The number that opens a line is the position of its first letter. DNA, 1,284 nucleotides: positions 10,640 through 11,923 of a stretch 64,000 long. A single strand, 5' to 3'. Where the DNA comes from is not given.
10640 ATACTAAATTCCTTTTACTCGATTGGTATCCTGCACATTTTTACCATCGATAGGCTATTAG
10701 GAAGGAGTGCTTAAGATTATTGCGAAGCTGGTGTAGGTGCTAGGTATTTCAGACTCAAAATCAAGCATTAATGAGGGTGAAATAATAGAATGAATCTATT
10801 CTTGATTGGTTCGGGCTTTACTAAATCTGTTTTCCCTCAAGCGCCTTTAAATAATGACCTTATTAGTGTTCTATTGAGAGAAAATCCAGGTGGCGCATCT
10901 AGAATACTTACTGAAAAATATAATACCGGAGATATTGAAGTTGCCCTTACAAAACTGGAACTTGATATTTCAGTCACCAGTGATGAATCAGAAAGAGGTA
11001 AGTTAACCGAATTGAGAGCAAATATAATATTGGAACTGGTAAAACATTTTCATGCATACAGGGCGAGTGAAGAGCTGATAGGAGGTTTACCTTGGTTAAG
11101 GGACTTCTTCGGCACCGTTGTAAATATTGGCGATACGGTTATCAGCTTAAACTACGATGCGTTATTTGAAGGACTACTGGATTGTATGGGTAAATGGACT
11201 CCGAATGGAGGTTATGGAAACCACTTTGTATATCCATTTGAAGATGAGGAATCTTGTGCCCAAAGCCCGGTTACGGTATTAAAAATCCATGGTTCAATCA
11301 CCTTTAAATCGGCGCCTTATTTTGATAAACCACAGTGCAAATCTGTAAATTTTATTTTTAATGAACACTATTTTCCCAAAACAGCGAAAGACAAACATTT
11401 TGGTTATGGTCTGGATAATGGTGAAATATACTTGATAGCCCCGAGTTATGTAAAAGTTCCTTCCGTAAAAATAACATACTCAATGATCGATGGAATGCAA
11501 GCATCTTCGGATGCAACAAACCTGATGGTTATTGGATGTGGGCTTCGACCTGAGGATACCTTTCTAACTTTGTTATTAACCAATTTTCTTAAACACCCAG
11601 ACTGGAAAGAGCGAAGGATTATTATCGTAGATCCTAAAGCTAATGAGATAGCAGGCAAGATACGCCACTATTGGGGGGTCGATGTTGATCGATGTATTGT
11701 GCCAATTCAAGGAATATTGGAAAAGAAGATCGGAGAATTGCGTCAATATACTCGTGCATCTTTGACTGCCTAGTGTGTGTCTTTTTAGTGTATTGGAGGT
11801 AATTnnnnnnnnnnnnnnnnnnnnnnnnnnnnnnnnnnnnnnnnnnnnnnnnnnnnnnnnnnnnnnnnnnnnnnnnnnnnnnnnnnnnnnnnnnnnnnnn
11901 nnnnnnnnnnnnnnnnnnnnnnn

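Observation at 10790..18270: Four-gene operon SIR2-like / orphan / RecQ-like helicase / RecD-like helicase-nuclease: a combination I cannot match to a named defence system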

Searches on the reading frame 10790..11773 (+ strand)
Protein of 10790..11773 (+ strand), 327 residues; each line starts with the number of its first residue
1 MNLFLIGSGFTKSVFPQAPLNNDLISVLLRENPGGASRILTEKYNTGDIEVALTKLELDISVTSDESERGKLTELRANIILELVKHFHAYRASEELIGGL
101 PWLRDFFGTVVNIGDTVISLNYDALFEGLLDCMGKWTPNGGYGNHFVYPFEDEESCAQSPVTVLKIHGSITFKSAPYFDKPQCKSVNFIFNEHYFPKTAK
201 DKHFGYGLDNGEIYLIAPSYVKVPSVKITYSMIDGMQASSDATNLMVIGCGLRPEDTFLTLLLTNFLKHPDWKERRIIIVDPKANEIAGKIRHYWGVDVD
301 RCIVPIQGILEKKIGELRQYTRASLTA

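Call 5: search_protein_families(library=padloc, proteins=[window:10790-11773:+], max_evalue=0.01)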
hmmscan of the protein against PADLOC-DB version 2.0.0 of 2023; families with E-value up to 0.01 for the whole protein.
window:10790-11773:+ (327 aa): 3 families
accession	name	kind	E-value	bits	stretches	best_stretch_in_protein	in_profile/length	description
PDLC02414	Aga_SIR2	-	2.7e-05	21.7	1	114-294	118-271/313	-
PDLC04087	SIR2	-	0.00059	16.8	1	46-174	70-198/343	-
PDLC02408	Aga_SIR2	-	0.0013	15.9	1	116-176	150-207/343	Class II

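Call 6: search_protein_families(library=pfam, proteins=[window:10790-11773:+], max_evalue=0.01)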
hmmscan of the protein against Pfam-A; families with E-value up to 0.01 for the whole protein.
window:10790-11773:+ (327 aa): 1 family
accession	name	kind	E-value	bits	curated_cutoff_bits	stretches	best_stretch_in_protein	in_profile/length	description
PF13289.12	SIR2_2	-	0.00073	20.1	24.5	1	116-286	2-127/141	SIR2-like domain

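Call 35: find_homologous_proteins(query=window:10790-11773:+, max_evalue=0.001)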
Query window:10790-11773:+ (327 aa): 92 proteins with E <= 0.001 among 1976 candidates.
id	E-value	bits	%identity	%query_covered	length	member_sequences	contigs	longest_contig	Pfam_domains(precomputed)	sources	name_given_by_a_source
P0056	1.5e-221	752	100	100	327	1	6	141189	-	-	-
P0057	3.6e-139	481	65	97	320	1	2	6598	PF13289.13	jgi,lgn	jgi:hypothetical protein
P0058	3.6e-132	458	64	98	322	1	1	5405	-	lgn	-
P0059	2.0e-117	410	56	98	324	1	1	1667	-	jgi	-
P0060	2.9e-117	409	56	97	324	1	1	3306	-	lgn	-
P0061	3.6e-117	409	55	97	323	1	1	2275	-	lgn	-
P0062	3.2e-115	403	54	97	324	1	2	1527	-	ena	-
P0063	1.8e-114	400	55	97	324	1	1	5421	-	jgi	jgi:hypothetical protein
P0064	1.3e-113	397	55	97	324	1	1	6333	-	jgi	-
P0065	1.6e-112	394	52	98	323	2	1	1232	-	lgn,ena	-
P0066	2.5e-111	390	54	98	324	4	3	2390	-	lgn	-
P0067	4.6e-111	389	54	98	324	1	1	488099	-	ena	-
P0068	5.5e-111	389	53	98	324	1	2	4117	PF13289.13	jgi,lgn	-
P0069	2.3e-110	387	55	97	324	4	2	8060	-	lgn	-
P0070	4.6e-109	382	54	97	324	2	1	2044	-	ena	-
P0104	2.3e-82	295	45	97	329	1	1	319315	-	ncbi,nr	ncbi:MAG: hypothetical protein GY835_00550 [bacterium]|nr:hypothetical protein [bacterium]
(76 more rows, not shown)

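Call 37: find_encoding_contigs(protein=P0057, flank=8000, max_places=2)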
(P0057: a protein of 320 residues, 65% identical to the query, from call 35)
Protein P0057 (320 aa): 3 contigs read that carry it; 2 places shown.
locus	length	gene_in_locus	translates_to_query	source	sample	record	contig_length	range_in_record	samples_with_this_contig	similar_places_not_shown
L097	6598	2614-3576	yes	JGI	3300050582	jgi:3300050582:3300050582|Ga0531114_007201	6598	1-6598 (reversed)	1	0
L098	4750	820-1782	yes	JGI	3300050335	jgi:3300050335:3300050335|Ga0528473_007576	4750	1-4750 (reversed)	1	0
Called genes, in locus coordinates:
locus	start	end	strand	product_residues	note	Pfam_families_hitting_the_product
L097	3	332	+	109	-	?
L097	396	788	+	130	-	-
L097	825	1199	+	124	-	-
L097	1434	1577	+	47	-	-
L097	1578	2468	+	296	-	PF07751:Abi_2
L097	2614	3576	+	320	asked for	PF13289:SIR2_2 (weak)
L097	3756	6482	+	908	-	PF28530:DUF8426, PF07728:AAA_5, PF28529:McrB_lid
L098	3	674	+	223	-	PF07751:Abi_2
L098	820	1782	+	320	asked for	PF13289:SIR2_2 (weak)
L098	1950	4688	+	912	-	PF28530:DUF8426, PF07728:AAA_5, PF28529:McrB_lid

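Call 38: find_encoding_contigs(protein=P0067, flank=8000, max_places=1)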
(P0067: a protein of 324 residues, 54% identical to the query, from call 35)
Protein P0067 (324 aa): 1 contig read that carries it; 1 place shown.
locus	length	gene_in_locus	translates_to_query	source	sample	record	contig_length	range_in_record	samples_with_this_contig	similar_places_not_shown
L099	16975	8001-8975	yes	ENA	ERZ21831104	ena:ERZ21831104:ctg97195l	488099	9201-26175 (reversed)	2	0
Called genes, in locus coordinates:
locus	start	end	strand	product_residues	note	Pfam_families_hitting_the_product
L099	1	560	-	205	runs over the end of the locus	PF01035:DNA_binding_1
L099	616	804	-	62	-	PF25160:LdpA_Fe-S-bd (faint), PF12837:Fer4_6 (weak), PF13237:Fer4_10, PF00037:Fer4, PF14697:Fer4_21, PF12838:Fer4_7, PF13187:Fer4_9, PF00037:Fer4 (weak), +3 more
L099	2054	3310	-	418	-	PF13495:Phage_int_SAM_4, PF00589:Phage_integrase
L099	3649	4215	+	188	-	-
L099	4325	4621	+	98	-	-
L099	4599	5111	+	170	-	-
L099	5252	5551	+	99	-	-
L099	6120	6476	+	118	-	PF13451:zf_Tbcl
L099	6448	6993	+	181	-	-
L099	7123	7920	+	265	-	PF13620:CarboxypepD_reg (faint), PF20598:DUF6795 (faint)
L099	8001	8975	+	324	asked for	-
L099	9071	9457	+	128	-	-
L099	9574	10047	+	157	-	-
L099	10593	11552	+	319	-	PF13181:TPR_8 (faint), PF13428:TPR_14 (faint), PF14559:TPR_19 (faint), PF07719:TPR_2 (faint), PF13432:TPR_16 (faint), PF13431:TPR_17 (faint), PF13176:TPR_7 (faint)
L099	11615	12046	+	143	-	PF03764:EFG_IV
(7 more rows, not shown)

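Call 39: find_encoding_contigs(protein=P0104, flank=8000, max_places=1)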
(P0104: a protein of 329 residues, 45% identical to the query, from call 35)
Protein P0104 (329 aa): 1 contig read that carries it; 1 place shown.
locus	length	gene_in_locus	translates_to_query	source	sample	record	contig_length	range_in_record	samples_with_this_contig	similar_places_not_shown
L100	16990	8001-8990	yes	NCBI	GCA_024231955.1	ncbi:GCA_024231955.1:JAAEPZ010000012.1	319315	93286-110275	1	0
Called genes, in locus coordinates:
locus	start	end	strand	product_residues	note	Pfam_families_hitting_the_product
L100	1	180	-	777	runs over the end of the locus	PF00708:Acylphosphatase, PF07503:zf-HYPF, PF01300:Sua5_yciO_yrdC, PF17788:HypF_C, PF22521:HypF_C_2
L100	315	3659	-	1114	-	PF08269:dCache_2, PF17200:sCache_2, PF17201:Cache_3-Cache_2, PF00989:PAS, PF08448:PAS_4, PF00512:HisKA, PF02518:HATPase_c, PF00072:Response_reg, +1 more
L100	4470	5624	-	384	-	PF00589:Phage_integrase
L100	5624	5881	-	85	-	PF12728:HTH_17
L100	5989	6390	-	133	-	-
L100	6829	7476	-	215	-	-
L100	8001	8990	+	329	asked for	-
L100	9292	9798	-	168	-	-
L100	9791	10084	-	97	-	-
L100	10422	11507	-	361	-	-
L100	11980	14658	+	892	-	PF13860:FlgD_ig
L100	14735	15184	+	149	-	PF14216:DUF4326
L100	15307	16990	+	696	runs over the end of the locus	-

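Call 40: search_protein_families(library=ncbifam, proteins=[window:10790-11773:+], max_evalue=0.01)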
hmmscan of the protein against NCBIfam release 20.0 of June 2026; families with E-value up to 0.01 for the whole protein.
window:10790-11773:+ (327 aa): 0 families

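Call 58: search_protein_families(library=padloc, proteins=[L097:3756-6482:+, L097:1578-2468:+, P0057, P0104], max_evalue=0.001)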
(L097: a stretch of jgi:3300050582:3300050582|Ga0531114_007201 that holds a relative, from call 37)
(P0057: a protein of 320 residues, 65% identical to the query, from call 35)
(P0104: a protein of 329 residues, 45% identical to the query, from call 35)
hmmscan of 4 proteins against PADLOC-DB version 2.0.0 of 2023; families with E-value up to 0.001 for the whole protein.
L097:3756-6482:+ (908 aa): 6 families
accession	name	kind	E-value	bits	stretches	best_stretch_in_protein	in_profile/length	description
PDLC04815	PDC-S02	-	2.4e-13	48.1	1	534-634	16-120/346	-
PDLC03448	REase_II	-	2.8e-13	46.9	1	651-790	598-755/857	Type II restriction enzyme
PDLC03547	REase_II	-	2.1e-12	44.4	1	681-793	347-477/585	Type II restriction enzyme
PDLC04816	PDC-S02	-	2.7e-11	41.6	1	516-639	2-124/299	-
PDLC04819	PDC-S02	-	9e-11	39.6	1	531-632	15-121/334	-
PDLC04806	PDC-S02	-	1.1e-08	32.8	1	537-658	19-149/324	-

L097:1578-2468:+ (296 aa): 1 family
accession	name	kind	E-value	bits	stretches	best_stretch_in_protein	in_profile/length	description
PDLC02344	AbiD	-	8.5e-75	250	1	2-292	2-274/277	AbiD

P0057 (320 aa): 1 family
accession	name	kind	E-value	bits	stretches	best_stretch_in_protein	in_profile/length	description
PDLC02414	Aga_SIR2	-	1.3e-05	22.7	1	116-296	122-275/313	-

P0104 (329 aa): 0 families

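Call 60: predict_structure(alignment_id=A4)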
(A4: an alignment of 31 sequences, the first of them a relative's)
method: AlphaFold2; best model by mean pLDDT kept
length: 327 residues; sequences in the alignment: 31
mean_pLDDT: 92.4   pTM: 0.91
mean pLDDT of the five models: 92.4, 91.7, 91.2, 91.1, 90.8
residues with pLDDT >= 90: 265; 70-90: 50; 50-70: 11; < 50: 1
segments of 3 or more residues with pLDDT < 50: none
pLDDT, mean of each block of 10 residues (from residue 1): 97 96 94 97 93 91 95 95 95 97 96 97 96 95 89 78 95 91 91 94 87 82 86 97 97 87 95 95 97 92 96 94 63
secondary structure, 60 per line:
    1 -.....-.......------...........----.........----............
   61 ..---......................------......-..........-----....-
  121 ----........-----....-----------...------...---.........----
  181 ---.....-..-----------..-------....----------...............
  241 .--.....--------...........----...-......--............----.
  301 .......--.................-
elements in order: E2-6 H8-14 H21-31 H36-44 H49-62 H66-87 H94-99 H101-110 E116-119 H125-132 H138-141 E162-164 E168-176 E184-188 E212-215 H226-241 E244-248 H257-267 E276-281 H284-295 E303-307 H310-326

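Call 62: fold_search(model_id=the predicted structure, library=pdb)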
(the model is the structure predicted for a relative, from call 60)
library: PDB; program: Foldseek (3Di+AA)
matches with E <= 10: 1059; with E <= 0.001: 30
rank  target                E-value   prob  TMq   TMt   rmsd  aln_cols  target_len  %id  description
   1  8sub_G                4.5e-08  1.00  0.59  0.51  10.4       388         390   15  E. coli SIR2-HerA complex (dodecamer SIR2 pentamer HerA) (released 2023-12-27)
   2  8sub_F                1.6e-07  1.00  0.61  0.52   7.6       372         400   16  E. coli SIR2-HerA complex (dodecamer SIR2 pentamer HerA) (released 2023-12-27)
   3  8yhx_J                5.5e-07  1.00  0.39  0.31  16.1       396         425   12  Cryo-EM structure of the trimeric HerA (released 2024-11-06)
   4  8wld_E                7.9e-07  1.00  0.55  0.52   7.2       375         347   15  Cryo-EM structure of SIR2/HerA antiphage complex (released 2024-09-11)
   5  8wld_R                9.5e-07  1.00  0.58  0.55   7.3       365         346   14  Cryo-EM structure of SIR2/HerA antiphage complex (released 2024-09-11)
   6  8w9l_A                1.3e-06  1.00  0.64  0.58   7.7       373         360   16  Cryo-EM structure of PsSIR2 (released 2024-09-11)
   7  8wld_J                3.9e-06  1.00  0.59  0.58   6.3       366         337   15  Cryo-EM structure of SIR2/HerA antiphage complex (released 2024-09-11)
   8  8wld_K                4.1e-06  1.00  0.58  0.56   6.9       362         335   16  Cryo-EM structure of SIR2/HerA antiphage complex (released 2024-09-11)
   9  1s7g_D                7.1e-06  1.00  0.34  0.44  12.2       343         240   12  Structural Basis for the Mechanism and Regulation of Sir2 Enzymes (released 2004-03-23)
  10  8yhx_G                8.6e-06  1.00  0.42  0.34  18.3       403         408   14  Cryo-EM structure of the trimeric HerA (released 2024-11-06)
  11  8wld_P                1.1e-05  1.00  0.56  0.53   7.1       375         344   15  Cryo-EM structure of SIR2/HerA antiphage complex (released 2024-09-11)
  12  1m2g                  1.1e-05  1.00  0.34  0.43  10.6       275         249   11  Sir2 homologue-ADP ribose complex (released 2003-04-08)
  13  3u31_A                1.2e-05  1.00  0.39  0.46  10.4       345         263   14  Plasmodium falciparum Sir2A preferentially hydrolyzes medium and long chain fatty acyl lysine (released 2011-11-09)
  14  1m2j                  1.4e-05  1.00  0.31  0.39  11.7       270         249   11  Sir2 homologue H80N mutant-ADP ribose complex (released 2003-04-08)
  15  1m2k                  1.5e-05  1.00  0.42  0.53   9.9       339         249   12  Sir2 homologue F159A mutant-ADP ribose complex (released 2003-04-08)
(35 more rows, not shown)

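Call 63: find_related_loci(query=A4, collection=viral_contigs, flank=8000)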
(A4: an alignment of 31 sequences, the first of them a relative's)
Query A4 (327 aa) in viral_contigs; peptide patterns used: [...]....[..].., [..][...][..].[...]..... (x = any residue, [..] = any of these).
35 stretches matched a pattern, but none encodes a relative of the query by tblastn (E <= 1e-3).

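Call 71: search_protein_families(library=phrogs, proteins=[window:10790-11773:+], max_evalue=0.001)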
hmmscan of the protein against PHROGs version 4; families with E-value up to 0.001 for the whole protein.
window:10790-11773:+ (327 aa): 0 families

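Call 110: search_dna_similar(query=window:10790-11773:+, collection=plasmids, mode=protein, max_evalue=0.00001, max_rows=15)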
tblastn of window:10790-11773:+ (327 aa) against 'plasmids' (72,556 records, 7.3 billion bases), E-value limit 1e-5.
No match.
